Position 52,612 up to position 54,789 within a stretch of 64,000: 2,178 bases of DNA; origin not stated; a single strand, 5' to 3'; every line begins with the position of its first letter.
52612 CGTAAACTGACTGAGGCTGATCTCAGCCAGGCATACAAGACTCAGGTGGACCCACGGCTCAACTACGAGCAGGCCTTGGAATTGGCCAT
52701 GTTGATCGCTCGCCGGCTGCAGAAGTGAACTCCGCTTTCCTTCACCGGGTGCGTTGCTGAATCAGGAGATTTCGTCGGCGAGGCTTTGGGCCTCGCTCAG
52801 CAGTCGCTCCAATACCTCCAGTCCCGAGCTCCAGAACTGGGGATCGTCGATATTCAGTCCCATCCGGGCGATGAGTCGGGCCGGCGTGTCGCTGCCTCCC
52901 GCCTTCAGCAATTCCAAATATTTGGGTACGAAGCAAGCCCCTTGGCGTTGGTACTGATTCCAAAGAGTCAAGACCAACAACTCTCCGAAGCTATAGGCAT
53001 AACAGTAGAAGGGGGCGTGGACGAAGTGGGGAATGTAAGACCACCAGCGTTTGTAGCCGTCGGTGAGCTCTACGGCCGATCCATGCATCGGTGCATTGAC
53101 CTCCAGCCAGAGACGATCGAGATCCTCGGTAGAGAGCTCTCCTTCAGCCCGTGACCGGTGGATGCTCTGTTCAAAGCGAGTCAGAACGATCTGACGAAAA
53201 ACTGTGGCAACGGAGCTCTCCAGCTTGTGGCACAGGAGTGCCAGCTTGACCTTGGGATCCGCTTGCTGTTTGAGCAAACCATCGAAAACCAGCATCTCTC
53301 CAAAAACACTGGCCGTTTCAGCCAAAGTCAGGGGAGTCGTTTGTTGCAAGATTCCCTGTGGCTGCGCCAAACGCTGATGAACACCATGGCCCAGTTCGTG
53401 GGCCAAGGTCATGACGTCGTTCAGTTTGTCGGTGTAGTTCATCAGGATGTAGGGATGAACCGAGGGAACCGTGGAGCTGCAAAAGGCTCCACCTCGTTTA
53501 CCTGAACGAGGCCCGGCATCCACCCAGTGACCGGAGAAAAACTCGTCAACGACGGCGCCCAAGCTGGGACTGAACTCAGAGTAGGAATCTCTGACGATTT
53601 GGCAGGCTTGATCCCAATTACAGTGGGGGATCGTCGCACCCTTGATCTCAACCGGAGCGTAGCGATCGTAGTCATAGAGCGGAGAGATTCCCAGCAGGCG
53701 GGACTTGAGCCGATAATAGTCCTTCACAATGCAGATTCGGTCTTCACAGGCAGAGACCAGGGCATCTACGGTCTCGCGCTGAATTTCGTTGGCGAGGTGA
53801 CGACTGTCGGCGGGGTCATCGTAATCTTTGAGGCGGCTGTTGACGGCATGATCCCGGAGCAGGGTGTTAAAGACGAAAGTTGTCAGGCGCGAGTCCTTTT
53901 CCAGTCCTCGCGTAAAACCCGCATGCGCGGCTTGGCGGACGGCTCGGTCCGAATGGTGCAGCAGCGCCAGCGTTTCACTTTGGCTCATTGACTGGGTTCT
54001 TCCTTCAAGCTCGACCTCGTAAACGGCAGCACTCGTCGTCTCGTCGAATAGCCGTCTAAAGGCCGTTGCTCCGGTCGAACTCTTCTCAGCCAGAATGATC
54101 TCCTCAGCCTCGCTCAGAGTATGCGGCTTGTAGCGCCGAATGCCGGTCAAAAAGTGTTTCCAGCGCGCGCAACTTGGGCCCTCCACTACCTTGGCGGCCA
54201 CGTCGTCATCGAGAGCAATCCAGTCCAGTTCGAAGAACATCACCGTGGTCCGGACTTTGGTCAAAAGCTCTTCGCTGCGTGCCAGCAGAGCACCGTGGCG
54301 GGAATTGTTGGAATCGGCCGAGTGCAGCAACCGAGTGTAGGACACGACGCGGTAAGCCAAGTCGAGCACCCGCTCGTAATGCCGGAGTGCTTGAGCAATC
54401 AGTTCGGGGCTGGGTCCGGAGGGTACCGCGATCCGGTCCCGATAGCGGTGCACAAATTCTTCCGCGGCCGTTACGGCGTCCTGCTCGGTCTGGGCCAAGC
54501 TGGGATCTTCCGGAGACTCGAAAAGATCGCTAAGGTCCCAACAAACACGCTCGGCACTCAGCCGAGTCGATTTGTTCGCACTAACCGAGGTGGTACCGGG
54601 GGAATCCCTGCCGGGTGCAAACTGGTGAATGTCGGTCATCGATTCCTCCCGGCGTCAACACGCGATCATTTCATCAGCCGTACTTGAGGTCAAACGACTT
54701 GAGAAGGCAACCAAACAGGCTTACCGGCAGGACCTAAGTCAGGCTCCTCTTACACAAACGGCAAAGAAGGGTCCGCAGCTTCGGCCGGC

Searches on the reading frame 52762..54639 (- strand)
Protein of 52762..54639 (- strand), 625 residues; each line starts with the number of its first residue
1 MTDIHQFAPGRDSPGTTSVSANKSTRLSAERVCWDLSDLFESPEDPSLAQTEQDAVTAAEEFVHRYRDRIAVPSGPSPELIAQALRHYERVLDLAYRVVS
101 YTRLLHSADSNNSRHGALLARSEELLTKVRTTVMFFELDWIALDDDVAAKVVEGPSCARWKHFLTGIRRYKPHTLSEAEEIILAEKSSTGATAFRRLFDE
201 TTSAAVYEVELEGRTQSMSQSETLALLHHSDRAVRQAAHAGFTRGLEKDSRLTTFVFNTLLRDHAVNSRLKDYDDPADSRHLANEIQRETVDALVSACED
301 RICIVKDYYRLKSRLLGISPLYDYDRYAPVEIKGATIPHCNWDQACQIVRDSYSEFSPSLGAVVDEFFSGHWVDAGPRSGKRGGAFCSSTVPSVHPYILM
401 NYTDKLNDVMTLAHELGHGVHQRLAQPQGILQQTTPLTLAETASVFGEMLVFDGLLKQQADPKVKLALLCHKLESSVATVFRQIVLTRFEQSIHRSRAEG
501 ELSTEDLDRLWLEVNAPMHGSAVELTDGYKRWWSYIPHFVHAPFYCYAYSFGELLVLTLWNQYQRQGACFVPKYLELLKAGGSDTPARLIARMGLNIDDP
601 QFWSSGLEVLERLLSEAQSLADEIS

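Call 75: search_protein_families(library=pfam, proteins=[window:52762-54639:-], max_evalue=0.00001)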
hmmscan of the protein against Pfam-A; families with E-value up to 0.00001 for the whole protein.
window:52762-54639:- (625 aa): 2 families
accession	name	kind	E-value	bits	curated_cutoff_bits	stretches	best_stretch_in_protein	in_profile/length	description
PF01432.26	Peptidase_M3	-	8.4e-50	170.9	27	1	226-606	2-454/457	Peptidase family M3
PF08439.15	Peptidase_M3_N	-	4.1e-16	59.4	25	1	140-203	2-66/70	Oligopeptidase F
